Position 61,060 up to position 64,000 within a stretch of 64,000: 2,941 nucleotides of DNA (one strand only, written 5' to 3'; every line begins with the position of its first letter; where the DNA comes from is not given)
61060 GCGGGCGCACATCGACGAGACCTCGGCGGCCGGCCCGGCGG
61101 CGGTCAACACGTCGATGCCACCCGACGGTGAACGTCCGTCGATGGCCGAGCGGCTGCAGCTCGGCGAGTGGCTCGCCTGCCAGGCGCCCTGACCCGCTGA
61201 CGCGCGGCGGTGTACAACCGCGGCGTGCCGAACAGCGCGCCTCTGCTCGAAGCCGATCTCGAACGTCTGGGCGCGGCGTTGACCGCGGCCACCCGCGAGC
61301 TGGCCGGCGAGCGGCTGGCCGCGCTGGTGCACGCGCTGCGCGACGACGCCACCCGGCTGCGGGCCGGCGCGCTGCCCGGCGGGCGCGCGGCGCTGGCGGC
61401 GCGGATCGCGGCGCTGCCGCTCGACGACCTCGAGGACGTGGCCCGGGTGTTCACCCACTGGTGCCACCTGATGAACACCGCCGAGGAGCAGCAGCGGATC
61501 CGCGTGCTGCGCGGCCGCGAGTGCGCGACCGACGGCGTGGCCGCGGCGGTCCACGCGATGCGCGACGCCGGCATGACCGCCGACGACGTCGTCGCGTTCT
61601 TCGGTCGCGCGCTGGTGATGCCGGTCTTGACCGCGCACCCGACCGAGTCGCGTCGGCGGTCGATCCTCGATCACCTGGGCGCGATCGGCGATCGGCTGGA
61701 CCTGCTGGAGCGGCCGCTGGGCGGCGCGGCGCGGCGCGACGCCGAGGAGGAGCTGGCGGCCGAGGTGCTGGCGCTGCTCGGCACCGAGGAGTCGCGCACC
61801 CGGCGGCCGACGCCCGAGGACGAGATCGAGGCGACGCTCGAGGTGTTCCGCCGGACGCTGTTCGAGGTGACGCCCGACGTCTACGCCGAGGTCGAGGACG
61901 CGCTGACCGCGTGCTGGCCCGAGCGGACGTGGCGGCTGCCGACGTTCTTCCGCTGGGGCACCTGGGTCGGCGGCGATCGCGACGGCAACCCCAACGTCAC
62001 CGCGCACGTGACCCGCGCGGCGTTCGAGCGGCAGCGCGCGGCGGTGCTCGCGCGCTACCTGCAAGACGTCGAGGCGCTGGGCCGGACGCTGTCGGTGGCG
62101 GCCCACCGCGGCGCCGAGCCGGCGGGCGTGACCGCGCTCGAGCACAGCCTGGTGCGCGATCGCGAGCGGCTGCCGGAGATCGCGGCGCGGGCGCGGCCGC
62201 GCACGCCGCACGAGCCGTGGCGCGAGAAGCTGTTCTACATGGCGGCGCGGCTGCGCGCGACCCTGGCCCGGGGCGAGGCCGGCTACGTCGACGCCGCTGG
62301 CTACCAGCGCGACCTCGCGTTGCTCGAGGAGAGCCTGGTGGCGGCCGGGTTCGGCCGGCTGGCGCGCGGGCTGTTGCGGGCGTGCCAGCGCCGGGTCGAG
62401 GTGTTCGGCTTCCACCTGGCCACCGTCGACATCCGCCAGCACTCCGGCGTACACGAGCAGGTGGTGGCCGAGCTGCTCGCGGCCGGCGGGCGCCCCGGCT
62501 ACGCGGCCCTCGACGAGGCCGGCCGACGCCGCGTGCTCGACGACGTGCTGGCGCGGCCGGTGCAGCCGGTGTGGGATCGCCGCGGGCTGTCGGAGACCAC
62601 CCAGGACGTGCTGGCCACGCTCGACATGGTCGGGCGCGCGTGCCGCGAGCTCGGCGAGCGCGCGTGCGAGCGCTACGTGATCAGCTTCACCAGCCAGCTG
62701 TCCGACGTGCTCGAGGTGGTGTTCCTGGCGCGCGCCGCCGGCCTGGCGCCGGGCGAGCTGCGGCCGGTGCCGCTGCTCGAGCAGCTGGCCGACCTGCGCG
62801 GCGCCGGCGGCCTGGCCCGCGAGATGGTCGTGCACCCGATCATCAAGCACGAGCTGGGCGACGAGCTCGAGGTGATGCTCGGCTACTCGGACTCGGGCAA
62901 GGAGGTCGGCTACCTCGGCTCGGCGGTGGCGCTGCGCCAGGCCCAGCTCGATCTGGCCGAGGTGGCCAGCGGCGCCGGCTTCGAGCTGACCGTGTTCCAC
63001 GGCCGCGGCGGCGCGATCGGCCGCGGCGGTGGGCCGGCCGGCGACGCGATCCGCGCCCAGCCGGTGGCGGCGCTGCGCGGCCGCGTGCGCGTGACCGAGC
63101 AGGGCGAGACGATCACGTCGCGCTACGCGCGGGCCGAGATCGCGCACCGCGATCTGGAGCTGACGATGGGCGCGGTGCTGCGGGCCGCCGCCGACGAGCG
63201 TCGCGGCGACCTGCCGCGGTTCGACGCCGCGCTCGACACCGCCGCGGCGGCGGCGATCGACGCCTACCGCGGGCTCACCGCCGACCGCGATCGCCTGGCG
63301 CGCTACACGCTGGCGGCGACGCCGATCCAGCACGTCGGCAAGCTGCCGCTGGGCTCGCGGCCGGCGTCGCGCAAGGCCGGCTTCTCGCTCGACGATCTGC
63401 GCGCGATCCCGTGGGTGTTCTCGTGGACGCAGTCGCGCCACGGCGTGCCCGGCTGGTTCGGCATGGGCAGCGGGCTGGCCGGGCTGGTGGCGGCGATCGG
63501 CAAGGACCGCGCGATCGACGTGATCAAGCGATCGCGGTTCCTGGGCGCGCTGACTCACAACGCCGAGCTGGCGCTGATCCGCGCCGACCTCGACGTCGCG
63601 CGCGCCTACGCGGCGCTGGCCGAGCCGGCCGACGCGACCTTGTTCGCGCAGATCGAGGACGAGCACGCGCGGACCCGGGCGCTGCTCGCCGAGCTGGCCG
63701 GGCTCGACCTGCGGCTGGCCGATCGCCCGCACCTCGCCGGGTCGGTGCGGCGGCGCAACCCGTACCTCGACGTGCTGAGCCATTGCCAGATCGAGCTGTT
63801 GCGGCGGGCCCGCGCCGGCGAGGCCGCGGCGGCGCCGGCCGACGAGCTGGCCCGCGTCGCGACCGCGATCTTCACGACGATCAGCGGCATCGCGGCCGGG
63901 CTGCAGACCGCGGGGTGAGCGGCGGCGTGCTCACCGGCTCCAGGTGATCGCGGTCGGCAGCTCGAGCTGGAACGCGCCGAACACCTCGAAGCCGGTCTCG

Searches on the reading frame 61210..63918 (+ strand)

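Call 49: search_protein_families(library=pfam, proteins=[window:61210-63918:+], max_evalue=0.0001)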
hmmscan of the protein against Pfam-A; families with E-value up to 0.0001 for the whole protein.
window:61210-63918:+ (902 aa): 1 family
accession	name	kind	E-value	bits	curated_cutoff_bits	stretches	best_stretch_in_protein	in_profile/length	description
PF00311.23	PEPcase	-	6.3e-235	782.7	22.4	1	13-902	1-919/919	Phosphoenolpyruvate carboxylase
